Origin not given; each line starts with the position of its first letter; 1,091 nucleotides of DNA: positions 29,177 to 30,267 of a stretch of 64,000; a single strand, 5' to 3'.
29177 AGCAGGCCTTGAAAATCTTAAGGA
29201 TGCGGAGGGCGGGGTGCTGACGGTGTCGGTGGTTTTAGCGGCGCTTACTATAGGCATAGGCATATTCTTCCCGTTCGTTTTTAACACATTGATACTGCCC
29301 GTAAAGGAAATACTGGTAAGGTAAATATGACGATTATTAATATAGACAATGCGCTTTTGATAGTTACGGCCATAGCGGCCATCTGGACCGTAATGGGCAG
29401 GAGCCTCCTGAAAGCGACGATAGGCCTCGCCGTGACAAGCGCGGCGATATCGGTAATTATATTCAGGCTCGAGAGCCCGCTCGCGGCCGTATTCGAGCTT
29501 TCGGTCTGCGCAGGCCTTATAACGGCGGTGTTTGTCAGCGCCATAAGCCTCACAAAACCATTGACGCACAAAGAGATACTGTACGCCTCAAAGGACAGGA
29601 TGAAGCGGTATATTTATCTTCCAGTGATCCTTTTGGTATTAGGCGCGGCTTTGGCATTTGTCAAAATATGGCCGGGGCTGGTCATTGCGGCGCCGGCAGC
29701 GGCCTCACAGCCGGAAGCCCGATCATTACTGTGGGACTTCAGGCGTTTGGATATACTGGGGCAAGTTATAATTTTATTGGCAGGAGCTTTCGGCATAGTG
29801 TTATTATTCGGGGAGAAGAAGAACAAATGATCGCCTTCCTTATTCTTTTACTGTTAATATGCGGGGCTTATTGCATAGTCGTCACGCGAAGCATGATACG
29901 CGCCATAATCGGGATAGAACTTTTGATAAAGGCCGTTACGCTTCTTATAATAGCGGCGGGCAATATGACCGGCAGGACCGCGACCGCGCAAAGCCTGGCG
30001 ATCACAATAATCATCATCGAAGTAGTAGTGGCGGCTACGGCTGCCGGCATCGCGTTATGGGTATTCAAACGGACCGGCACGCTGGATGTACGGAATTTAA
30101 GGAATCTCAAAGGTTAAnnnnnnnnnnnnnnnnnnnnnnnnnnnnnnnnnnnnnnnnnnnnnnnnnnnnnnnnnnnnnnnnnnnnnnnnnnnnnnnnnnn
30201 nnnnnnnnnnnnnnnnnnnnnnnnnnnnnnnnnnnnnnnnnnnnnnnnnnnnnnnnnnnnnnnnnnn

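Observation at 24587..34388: Group 4 energy-converting [NiFe] hydrogenase with three antiporter-like subunits, intact Ni ligands and a processed C-terminal extension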

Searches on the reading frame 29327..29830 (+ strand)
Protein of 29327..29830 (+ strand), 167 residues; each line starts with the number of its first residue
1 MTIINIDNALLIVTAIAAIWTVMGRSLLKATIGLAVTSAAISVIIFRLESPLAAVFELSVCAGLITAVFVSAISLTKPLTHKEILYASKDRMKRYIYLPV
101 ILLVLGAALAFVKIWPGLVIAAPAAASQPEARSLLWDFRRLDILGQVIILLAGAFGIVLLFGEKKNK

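Call 4: search_protein_families(library=pfam, proteins=[window:29327-29830:+], max_evalue=0.01)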
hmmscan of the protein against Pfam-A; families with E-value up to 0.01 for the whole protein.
window:29327-29830:+ (167 aa): 2 families
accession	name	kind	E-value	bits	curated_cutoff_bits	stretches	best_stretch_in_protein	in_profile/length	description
PF00499.25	Oxidored_q3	-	9.9e-06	25.8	33.2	1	18-116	2-95/146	NADH-ubiquinone/plastoquinone oxidoreductase chain 6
PF13244.11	MbhD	-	4e-05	24.1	27.2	1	13-77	2-66/67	MBH, subunit D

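Call 7: search_protein_families(library=ncbifam, proteins=[window:29327-29830:+], max_evalue=0.001)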
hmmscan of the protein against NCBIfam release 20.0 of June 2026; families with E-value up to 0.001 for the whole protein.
window:29327-29830:+ (167 aa): 3 families
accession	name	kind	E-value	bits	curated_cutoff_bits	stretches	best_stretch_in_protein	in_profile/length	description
NF009159.0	PRK12504.1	equivalog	1.3e-09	38.2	141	1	3-112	3-104/178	DUF4040 domain-containing protein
NF006242.0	PRK08378.1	subfamily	1.8e-09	38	98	1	4-77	5-78/85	hypothetical protein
NF009161.0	PRK12507.1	equivalog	7.1e-06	25.4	272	0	3-84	11-89/336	putative monovalent cation/H+ antiporter subunit B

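Call 17: search_solved_structures(query=window:29327-29830:+, max_evalue=10, show_alignments=3)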
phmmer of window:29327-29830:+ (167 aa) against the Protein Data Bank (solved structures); distinct sequences matched with E-value up to 10: 3.
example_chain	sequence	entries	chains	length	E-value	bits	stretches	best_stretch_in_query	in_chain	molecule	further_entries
6u8y_D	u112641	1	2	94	3.8e-07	33.9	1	5-77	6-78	DUF4040 domain-containing protein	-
6cfw_D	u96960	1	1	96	0.00061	23.5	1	15-77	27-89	MBH subunit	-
7zdi_A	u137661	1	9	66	1.7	12.3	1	100-132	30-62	Light-harvesting protein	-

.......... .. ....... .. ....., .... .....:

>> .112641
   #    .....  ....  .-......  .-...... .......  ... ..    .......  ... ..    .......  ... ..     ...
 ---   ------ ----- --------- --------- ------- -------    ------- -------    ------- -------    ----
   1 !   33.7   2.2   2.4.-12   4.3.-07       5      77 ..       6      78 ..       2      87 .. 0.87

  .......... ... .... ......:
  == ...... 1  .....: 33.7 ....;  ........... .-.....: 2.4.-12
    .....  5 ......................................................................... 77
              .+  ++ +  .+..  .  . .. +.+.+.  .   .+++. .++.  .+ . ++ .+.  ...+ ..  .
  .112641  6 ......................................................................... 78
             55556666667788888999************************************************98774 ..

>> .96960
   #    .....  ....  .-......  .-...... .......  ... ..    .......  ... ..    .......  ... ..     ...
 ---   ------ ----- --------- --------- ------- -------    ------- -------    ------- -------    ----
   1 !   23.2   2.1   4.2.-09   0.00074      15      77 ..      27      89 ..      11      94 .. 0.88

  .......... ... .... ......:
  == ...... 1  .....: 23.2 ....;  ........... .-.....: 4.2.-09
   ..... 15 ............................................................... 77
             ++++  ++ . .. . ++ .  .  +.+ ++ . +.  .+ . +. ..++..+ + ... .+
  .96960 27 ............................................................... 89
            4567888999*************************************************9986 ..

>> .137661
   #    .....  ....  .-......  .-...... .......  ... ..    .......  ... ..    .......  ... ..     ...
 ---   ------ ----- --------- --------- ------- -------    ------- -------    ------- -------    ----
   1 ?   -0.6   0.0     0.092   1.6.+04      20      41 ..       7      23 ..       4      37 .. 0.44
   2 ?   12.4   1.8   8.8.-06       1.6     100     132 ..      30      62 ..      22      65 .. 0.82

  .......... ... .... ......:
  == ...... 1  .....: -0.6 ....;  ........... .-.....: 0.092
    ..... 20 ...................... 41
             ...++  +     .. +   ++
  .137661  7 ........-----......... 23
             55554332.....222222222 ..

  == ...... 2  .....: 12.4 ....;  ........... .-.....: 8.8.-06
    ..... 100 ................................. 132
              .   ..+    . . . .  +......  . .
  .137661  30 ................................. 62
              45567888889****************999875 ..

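Call 47: search_solved_structures(query=A2, max_evalue=1, show_alignments=4)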
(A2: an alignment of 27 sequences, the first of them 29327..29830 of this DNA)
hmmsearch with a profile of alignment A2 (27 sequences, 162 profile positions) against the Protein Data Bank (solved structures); distinct sequences matched with E-value up to 1: 7.
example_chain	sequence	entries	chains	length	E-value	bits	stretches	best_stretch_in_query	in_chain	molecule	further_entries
6u8y_D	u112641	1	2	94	3.3e-09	40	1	3-80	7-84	DUF4040 domain-containing protein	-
6cfw_D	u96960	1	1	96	3.3e-07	33.5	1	1-78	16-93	MBH subunit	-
7p64_J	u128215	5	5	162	0.018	18.1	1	11-111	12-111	NADH-quinone oxidoreductase subunit J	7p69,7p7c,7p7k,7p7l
3rko_J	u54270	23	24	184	0.023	17.8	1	11-111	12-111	NADH-QUINONE OXIDOREDUCTASE SUBUNIT J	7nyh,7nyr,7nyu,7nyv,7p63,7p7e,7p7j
7p61_J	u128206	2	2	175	0.03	17.4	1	11-111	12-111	NADH-quinone oxidoreductase subunit J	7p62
9h9e_B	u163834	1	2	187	0.26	14.3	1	51-99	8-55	Novel acetylcholine receptor chaperone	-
6u8y_E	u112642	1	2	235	0.34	14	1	120-161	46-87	Monovalent cation/H+ antiporter subunit B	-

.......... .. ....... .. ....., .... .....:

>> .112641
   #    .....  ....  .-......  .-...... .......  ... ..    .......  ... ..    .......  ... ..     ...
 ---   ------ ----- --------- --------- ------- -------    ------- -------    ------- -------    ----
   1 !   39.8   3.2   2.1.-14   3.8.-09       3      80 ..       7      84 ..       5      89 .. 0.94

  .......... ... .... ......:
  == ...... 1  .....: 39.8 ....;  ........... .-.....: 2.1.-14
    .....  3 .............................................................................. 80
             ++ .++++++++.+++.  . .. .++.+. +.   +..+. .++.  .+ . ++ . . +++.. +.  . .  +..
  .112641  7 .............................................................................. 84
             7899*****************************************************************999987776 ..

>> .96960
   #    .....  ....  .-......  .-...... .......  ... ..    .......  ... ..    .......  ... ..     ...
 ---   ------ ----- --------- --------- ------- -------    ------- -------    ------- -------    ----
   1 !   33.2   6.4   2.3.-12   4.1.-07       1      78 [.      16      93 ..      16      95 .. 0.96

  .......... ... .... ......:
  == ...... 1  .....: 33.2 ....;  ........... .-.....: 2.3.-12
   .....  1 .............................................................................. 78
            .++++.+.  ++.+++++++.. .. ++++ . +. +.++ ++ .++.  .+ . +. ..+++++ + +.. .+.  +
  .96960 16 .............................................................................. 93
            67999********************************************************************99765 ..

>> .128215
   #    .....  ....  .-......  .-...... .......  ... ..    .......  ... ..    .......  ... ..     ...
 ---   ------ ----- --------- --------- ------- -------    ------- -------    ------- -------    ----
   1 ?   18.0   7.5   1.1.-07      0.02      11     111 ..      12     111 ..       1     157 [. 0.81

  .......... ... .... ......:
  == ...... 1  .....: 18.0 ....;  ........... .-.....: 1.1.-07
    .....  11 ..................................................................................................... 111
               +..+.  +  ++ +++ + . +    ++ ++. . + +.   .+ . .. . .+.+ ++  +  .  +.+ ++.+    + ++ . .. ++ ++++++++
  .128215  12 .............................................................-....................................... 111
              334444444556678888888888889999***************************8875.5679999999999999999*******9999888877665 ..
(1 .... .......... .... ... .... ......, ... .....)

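Call 77: find_homologous_proteins(query=window:29327-29830:+, max_evalue=0.001)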
Query window:29327-29830:+ (167 aa): 2210 proteins with E <= 0.001 among 4912 candidates; the best 120 are listed.
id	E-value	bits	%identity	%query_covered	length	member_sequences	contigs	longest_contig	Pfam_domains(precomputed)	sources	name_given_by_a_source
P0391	1.3e-94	333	100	100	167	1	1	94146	PF00499.26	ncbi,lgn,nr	ncbi:MAG: hypothetical protein PHI58_00760 [Candidatus Omnitrophica bacterium]|nr:hypothetical prote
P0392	5.3e-72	259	73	100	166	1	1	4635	-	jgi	jgi:NADH-quinone oxidoreductase subunit J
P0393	2.1e-66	241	73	98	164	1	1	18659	PF13244.12,PF00499.26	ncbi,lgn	-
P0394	1.2e-64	235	70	98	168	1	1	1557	PF00499.26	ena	-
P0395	2.0e-64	235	71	98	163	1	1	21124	PF00499.26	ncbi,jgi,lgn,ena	ncbi:MAG: hypothetical protein WCY36_05165 [Candidatus Omnitrophota bacterium]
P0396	2.2e-64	234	71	98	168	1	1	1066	-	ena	-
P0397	9.0e-64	232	73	98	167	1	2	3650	PF13244.12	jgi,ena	jgi:NADH-quinone oxidoreductase subunit J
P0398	1.9e-63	231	70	99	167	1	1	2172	-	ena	-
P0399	2.4e-63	231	70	98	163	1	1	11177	PF13244.12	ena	-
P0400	3.0e-63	231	70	98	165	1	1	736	PF00499.26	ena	-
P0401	3.4e-63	231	71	98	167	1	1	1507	-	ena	-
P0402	3.8e-63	230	68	98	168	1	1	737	-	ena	-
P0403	4.5e-63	230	69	98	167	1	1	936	PF13244.12,PF00499.26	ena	-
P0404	4.8e-63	230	68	98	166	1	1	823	-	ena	-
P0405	1.2e-62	229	69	98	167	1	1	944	PF00499.26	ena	-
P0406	1.9e-62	228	70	99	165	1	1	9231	PF00499.26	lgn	-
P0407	2.7e-62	228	70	98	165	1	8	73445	PF00499.26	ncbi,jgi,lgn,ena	jgi:NADH-quinone oxidoreductase subunit J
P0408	3.4e-62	227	70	100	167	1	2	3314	PF13244.12,PF00499.26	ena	-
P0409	4.8e-62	227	69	100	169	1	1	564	PF13244.12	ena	-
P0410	6.4e-62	226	70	98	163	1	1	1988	PF00499.26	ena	-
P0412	7.4e-62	226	70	98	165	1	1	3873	PF13244.12,PF00499.26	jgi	-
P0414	1.2e-61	226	69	98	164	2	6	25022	PF00499.26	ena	-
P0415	1.8e-61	225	68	100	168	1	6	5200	PF13244.12,PF00499.26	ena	-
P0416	2.7e-61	224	72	89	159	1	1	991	PF13244.12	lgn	-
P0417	3.4e-61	224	71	95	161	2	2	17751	PF13244.12,PF00499.26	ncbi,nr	ncbi:MAG: hypothetical protein PHX20_02835 [Candidatus Omnitrophica bacterium]|nr:hypothetical prote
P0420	1.3e-60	222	70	95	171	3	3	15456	PF00499.26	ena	-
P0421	1.4e-60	222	69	98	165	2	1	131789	PF13244.12,PF00499.26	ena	-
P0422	1.5e-60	222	71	89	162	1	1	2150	PF13244.12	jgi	jgi:NADH-quinone oxidoreductase subunit J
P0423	4.6e-60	220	69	95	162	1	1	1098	PF13244.12,PF00499.26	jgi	-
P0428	5.7e-59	217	68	97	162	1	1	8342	PF13244.12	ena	-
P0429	8.6e-59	216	65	98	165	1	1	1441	PF00499.26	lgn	-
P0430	3.7e-58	214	69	95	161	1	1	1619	PF13244.12,PF00499.26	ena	-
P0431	4.2e-58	214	66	98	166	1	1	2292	PF00499.26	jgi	jgi:NADH-quinone oxidoreductase subunit J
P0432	4.7e-58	214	61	98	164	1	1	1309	PF13244.12,PF00499.26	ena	-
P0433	7.7e-58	213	67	97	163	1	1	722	PF00499.26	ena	-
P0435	1.2e-57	213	65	98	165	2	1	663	PF13244.12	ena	-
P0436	1.4e-55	206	64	98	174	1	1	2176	PF13244.12,PF00499.26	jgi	-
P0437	1.4e-55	206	63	99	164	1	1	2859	PF00499.26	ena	-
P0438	2.1e-55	205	66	98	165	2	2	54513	PF00499.26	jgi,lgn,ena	-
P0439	1.6e-54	202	63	97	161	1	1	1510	PF13244.12,PF00499.26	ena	-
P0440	1.7e-54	202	62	99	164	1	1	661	PF00499.26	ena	-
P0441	2.1e-54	202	64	98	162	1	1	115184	PF13244.12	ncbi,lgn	-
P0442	2.2e-54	202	62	97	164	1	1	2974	PF00499.26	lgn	-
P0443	3.7e-54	201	60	97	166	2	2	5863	PF00499.26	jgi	jgi:NADH-quinone oxidoreductase subunit J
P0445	4.9e-54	201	61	98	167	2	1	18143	PF13244.12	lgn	-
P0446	9.1e-54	200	66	95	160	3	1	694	PF00499.26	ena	-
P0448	1.3e-53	199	60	100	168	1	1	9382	PF00499.26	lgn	-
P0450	4.5e-53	198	60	100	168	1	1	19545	PF00499.26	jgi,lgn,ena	-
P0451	6.3e-53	197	57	99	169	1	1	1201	PF13244.12,PF00499.26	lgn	-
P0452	7.3e-53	197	63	95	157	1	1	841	PF13244.12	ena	-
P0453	7.8e-53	197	60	100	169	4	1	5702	PF13244.12,PF00499.26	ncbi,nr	ncbi:MAG: hypothetical protein NTW09_03030 [Candidatus Omnitrophica bacterium]|nr:hypothetical prote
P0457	1.1e-52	196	62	100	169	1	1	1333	PF13244.12,PF00499.26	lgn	-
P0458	1.5e-52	196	59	98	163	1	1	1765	PF00499.26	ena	-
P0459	1.5e-52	196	63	98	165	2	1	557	PF13244.12,PF00499.26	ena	-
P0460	1.7e-52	196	61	98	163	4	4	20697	PF13244.12,PF00499.26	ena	-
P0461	1.7e-52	196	62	97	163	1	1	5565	PF00499.26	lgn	-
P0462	1.9e-52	196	62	90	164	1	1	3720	PF13244.12,PF00499.26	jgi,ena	-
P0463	2.1e-52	196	58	98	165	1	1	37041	PF13244.12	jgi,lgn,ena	-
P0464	2.2e-52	195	63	97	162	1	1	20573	PF00499.26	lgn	-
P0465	2.6e-52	195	61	97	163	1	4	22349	PF00499.26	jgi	jgi:NADH-quinone oxidoreductase subunit J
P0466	2.8e-52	195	59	100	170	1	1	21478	PF13244.12,PF00499.26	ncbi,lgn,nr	ncbi:MAG: hypothetical protein JXB40_01410 [Candidatus Omnitrophica bacterium]|nr:hypothetical prote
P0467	2.9e-52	195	60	97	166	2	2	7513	PF13244.12,PF00499.26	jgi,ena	jgi:NADH-quinone oxidoreductase subunit J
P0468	3.1e-52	195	59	100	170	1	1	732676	PF13244.12,PF00499.26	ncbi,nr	ncbi:MAG: hypothetical protein NC938_00910 [Candidatus Omnitrophica bacterium]|nr:hypothetical prote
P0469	3.4e-52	195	60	98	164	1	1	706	PF13244.12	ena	-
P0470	3.5e-52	195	59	98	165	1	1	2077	PF13244.12,PF00499.26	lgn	-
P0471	3.5e-52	195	61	96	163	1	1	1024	PF00499.26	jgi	jgi:NADH-quinone oxidoreductase subunit J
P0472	3.5e-52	195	62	97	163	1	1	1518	PF00499.26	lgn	-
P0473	4.0e-52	195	59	98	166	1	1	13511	PF13244.12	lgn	-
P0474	4.1e-52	195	59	98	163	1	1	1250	PF13244.12,PF00499.26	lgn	-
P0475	4.1e-52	195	59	98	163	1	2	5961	PF13244.12,PF00499.26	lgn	-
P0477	4.5e-52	194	61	95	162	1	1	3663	PF13244.12,PF00499.26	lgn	-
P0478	4.5e-52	194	63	97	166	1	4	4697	PF00499.26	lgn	-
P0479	4.6e-52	194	60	98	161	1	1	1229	PF13244.12,PF00499.26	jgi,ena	-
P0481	5.4e-52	194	56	98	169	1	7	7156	PF00499.26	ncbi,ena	-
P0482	5.9e-52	194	59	98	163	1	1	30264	PF13244.12,PF00499.26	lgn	-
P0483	6.0e-52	194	61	96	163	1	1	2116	PF00499.26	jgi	jgi:NADH-quinone oxidoreductase subunit J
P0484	7.8e-52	194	60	97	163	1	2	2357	PF13244.12,PF00499.26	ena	-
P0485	7.9e-52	194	62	100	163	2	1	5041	PF00499.26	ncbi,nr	ncbi:MAG: hypothetical protein Q8O01_06675 [Candidatus Omnitrophota bacterium]|nr:hypothetical prote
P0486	8.2e-52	194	61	100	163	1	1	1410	PF13244.12,PF00499.26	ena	-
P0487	9.2e-52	193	61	96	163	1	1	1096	PF00499.26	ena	-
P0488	9.3e-52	193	59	100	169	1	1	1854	PF13244.12,PF00499.26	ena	-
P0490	1.0e-51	193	59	100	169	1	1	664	PF13244.12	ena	-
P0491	1.1e-51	193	60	98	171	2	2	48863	PF13244.12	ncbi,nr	ncbi:MAG: hypothetical protein WC592_06660 [Candidatus Omnitrophota bacterium]|nr:hypothetical prote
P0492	1.2e-51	193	60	100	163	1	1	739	PF00499.26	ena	-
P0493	1.4e-51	193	63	100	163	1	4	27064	PF13244.12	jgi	jgi:NADH-quinone oxidoreductase subunit J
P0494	1.7e-51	193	61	98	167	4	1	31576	PF13244.12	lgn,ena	-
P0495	1.7e-51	193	57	98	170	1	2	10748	PF13244.12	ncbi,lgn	-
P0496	1.8e-51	192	59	98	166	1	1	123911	PF13244.12,PF00499.26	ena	-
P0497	2.0e-51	192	56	99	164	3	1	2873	PF00499.26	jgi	jgi:NADH-quinone oxidoreductase subunit J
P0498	2.0e-51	192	58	98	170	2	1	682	PF13244.12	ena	-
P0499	2.1e-51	192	61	97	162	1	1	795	PF13244.12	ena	-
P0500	2.2e-51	192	62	94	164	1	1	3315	PF13244.12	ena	-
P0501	2.2e-51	192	63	100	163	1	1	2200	PF00499.26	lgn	-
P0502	2.3e-51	192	59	98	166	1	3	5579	PF00499.26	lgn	-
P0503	2.3e-51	192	58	97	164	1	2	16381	PF13244.12,PF00499.26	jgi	jgi:NADH-quinone oxidoreductase subunit J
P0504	2.8e-51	192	61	99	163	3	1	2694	PF00499.26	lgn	-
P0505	2.9e-51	192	61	96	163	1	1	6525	PF00499.26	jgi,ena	-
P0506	3.3e-51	192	55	98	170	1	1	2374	PF13244.12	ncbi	-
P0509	3.8e-51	191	57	98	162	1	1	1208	PF00499.26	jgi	-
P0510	4.2e-51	191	62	91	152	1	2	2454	PF00499.26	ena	-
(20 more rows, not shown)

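Call 88: predict_structure(alignment_id=A5)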
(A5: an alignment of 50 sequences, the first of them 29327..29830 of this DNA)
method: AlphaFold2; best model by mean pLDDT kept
length: 167 residues; sequences in the alignment: 50
mean_pLDDT: 65.3   pTM: 0.39
mean pLDDT of the five models: 65.3, 61.7, 61.4, 59.0, 53.8
residues with pLDDT >= 90: 0; 70-90: 66; 50-70: 83; < 50: 18
segments of 3 or more residues with pLDDT < 50: 118-129, 165-167
pLDDT, mean of each block of 10 residues (from residue 1): 63 72 69 72 70 68 72 64 65 72 76 55 45 57 65 65 52
secondary structure, 60 per line:
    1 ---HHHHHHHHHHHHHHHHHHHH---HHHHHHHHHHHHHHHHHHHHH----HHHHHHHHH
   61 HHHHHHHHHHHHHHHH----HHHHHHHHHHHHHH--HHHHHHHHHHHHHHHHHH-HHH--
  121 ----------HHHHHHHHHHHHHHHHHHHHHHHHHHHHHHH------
elements in order: H4-23 H27-47 H52-76 H81-94 H97-114 H131-161

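Call 91: fold_search(model_id=the predicted structure, library=pdb)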
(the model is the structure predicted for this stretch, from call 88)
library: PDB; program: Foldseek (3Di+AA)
matches with E <= 10: 71; with E <= 0.001: 0
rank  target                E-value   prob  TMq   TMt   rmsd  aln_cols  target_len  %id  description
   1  9a6h_A                2.3e-02  0.89  0.38  0.12   9.3       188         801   20  Integrative model of MRPA-MRPD by crosslinking MS and deep learning (released 2024-09-18)
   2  7qru_A                9.2e-02  0.82  0.41  0.13   8.7       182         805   18  Structure of Bacillus pseudofirmus Mrp antiporter complex, monomer (released 2022-11-09)
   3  6u8y_D                1.6e-01  0.96  0.32  0.54   3.7        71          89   37  Structure of the membrane-bound sulfane sulfur reductase (MBS), an archaeal respiratory membrane complex (released 2020-09-09)
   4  7p7e_J                1.8e-01  0.57  0.40  0.42   9.4       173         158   21  Complex I from E. coli, DDM/LMNG-purified, Apo, Resting state (released 2022-09-21)
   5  7zmg_6                3.1e-01  0.44  0.39  0.35  10.3       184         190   15  CryoEM structure of mitochondrial complex I from Chaetomium thermophilum (state 1) (released 2022-11-30)
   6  6cfw_D                4.2e-01  0.84  0.33  0.61   3.5        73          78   27  cryoEM structure of a respiratory membrane-bound hydrogenase (released 2018-05-23)
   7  7zmb_6                4.5e-01  0.44  0.43  0.39   9.4       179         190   14  CryoEM structure of mitochondrial complex I from Chaetomium thermophilum (state 2) (released 2022-11-30)
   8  7p63_J                6.6e-01  0.41  0.45  0.46   8.9       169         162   21  Complex I from E. coli, DDM/LMNG-purified, under Turnover at pH 6, Closed state (released 2022-09-21)
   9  6f1t_f                8.0e-01  0.14  0.26  0.06  20.9       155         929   15  Cryo-EM structure of two dynein tail domains bound to dynactin and BICDR1 (released 2018-01-17)
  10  9g83_J                8.5e-01  0.28  0.40  0.35   9.0       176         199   15  Respiratory supercomplex CI1-CIII2-CIV2-(cbb3)1 from alphaproteobacterium (released 2026-02-04)
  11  7zm7_6                9.7e-01  0.28  0.43  0.39   9.8       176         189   15  CryoEM structure of mitochondrial complex I from Chaetomium thermophilum (inhibited by DDM) (released 2022-11-30)
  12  6khi_G                9.7e-01  0.25  0.39  0.39   9.5       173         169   17  Supercomplex for cylic electron transport in cyanobacteria (released 2020-02-12)
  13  8e73_6M               9.7e-01  0.23  0.39  0.35  10.8       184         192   16  Vigna radiata supercomplex I+III2 (full bridge) (released 2023-01-11)
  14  7v2c_m                9.7e-01  0.21  0.36  0.35  11.2       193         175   14  Active state complex I from Q10 dataset (released 2022-03-02)
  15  9f5x_W                1.2e+00  0.23  0.38  0.40  11.3       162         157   18  Structure of the Chlamydomonas reinhardtii respiratory supercomplex I1 III2 IV2 (released 2025-03-12)
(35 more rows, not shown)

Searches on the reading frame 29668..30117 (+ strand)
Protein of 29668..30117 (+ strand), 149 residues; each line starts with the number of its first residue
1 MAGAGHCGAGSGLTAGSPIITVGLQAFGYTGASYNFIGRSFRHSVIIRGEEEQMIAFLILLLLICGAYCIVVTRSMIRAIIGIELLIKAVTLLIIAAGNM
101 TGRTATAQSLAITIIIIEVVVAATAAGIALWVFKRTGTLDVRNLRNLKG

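Call 4: search_protein_families(library=pfam, proteins=[window:29668-30117:+], max_evalue=0.01)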
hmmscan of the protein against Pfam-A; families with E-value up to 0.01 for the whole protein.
window:29668-30117:+ (149 aa): 2 families
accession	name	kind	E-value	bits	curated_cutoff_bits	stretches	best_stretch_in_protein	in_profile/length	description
PF00420.29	Oxidored_q2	-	1e-14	54.5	26.1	1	54-149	1-95/95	NADH-ubiquinone/plastoquinone oxidoreductase chain 4L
PF20134.4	DUF6524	-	0.0035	17.5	27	1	25-141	9-126/131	Family of unknown function (DUF6524)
